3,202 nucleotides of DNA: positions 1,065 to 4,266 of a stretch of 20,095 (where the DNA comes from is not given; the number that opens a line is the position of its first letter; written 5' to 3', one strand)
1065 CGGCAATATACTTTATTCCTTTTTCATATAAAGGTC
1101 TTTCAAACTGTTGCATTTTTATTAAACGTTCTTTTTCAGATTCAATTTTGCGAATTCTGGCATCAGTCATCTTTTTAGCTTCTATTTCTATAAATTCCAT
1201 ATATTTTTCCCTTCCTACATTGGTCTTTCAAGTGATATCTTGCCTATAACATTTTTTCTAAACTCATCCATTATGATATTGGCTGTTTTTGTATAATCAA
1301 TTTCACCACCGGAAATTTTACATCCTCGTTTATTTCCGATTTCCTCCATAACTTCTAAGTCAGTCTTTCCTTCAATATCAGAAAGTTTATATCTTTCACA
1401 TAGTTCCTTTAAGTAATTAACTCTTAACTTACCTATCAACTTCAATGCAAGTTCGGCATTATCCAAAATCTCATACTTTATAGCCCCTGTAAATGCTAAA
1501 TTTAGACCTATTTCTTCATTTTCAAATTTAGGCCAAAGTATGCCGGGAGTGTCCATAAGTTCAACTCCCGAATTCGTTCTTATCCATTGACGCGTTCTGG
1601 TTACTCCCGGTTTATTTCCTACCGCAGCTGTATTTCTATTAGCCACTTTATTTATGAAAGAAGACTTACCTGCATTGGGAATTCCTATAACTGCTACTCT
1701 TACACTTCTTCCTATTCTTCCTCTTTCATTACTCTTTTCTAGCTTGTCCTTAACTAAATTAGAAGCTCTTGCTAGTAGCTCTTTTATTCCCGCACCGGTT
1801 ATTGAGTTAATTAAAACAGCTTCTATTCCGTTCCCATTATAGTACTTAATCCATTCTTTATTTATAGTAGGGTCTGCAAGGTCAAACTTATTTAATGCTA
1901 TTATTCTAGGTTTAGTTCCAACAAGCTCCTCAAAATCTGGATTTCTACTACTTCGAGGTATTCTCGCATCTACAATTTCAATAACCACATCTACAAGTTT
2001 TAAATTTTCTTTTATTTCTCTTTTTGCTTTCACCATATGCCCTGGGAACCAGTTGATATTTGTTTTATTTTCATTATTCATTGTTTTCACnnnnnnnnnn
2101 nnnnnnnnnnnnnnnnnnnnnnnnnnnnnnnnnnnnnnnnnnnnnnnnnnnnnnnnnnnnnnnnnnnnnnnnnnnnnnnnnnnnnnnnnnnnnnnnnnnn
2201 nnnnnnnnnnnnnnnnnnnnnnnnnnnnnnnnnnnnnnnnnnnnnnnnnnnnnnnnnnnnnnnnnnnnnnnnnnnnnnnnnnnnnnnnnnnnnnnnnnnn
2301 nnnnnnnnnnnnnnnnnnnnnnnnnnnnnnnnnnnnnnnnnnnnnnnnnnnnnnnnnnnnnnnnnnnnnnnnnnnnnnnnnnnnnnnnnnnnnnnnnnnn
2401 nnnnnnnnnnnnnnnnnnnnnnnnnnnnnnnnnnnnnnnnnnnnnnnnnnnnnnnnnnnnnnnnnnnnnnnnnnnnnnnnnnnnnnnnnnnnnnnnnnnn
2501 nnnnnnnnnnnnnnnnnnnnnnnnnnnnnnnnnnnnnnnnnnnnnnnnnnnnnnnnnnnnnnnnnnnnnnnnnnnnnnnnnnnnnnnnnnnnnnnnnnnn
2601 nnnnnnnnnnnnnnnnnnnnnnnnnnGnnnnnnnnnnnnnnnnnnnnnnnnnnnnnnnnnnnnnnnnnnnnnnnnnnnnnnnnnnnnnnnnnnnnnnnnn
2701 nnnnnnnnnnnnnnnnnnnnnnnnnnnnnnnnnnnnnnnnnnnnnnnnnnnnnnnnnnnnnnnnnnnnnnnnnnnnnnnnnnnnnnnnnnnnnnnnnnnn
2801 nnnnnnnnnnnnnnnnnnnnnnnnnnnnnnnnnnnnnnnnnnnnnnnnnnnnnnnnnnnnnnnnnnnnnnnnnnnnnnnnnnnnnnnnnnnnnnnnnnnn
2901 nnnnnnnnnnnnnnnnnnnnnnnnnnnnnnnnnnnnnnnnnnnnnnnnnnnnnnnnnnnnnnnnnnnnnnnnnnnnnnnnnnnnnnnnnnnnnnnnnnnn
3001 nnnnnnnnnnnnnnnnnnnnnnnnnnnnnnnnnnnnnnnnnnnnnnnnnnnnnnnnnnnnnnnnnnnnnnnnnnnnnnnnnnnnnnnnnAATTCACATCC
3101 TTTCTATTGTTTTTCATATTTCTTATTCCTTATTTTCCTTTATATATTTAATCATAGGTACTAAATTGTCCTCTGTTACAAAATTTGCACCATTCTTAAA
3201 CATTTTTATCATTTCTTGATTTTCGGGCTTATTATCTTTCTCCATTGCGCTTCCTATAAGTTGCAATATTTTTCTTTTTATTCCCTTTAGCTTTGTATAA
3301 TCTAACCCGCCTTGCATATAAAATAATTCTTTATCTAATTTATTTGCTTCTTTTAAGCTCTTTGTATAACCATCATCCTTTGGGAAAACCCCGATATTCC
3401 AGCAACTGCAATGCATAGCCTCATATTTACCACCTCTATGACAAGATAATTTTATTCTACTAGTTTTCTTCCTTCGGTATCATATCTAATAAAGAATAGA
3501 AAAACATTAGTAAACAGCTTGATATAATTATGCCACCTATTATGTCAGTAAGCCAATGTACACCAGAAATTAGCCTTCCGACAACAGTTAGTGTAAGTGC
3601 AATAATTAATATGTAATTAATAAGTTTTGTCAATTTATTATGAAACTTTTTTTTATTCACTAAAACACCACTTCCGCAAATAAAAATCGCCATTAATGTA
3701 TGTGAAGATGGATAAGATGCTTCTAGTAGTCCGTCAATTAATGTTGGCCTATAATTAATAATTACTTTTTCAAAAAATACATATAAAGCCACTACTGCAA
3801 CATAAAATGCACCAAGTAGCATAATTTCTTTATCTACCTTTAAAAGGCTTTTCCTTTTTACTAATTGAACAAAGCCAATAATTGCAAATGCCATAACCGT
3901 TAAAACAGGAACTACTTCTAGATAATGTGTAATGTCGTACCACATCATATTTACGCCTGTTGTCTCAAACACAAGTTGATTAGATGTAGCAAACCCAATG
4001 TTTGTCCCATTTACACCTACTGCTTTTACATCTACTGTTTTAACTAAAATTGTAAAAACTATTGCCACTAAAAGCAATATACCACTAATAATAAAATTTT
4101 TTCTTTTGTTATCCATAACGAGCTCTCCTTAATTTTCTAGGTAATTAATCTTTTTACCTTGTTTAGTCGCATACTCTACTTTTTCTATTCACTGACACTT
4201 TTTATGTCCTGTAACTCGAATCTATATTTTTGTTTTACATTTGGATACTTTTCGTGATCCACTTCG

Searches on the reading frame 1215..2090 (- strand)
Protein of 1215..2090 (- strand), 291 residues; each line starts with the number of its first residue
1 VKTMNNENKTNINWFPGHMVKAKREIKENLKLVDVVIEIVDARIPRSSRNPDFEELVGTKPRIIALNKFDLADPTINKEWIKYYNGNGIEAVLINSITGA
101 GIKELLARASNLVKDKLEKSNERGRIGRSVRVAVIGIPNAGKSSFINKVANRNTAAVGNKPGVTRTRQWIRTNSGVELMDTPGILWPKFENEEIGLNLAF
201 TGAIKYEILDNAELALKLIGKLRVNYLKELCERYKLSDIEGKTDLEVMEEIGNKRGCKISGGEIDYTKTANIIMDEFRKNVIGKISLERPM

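Call 87: search_protein_families(library=pfam, proteins=[window:1215-2090:-], max_evalue=0.001)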
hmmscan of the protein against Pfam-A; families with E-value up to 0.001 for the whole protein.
window:1215-2090:- (291 aa): 4 families
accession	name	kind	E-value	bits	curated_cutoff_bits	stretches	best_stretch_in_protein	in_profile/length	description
PF01926.29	MMR_HSR1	-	1.6e-19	70.5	21.9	1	131-205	1-75/113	50S ribosome-binding GTPase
PF02421.24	FeoB_N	-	8.2e-12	45.4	27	1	131-185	2-60/156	Ferrous iron transport protein B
PF03193.22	RsgA_GTPase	-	9.7e-08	32.5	30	0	133-184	110-168/174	RsgA GTPase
PF00350.29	Dynamin_N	-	0.0001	22.8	27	0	132-165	1-33/168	Dynamin family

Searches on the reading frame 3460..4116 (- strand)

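Call 72: search_protein_families(library=pfam, proteins=[window:3460-4116:-], max_evalue=0.001)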
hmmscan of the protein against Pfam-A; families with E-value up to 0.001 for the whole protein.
window:3460-4116:- (218 aa): 1 family
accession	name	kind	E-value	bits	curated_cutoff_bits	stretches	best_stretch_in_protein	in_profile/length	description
PF01569.27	PAP2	-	7.7e-12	45.5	27.2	1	132-210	48-125/130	PAP2 superfamily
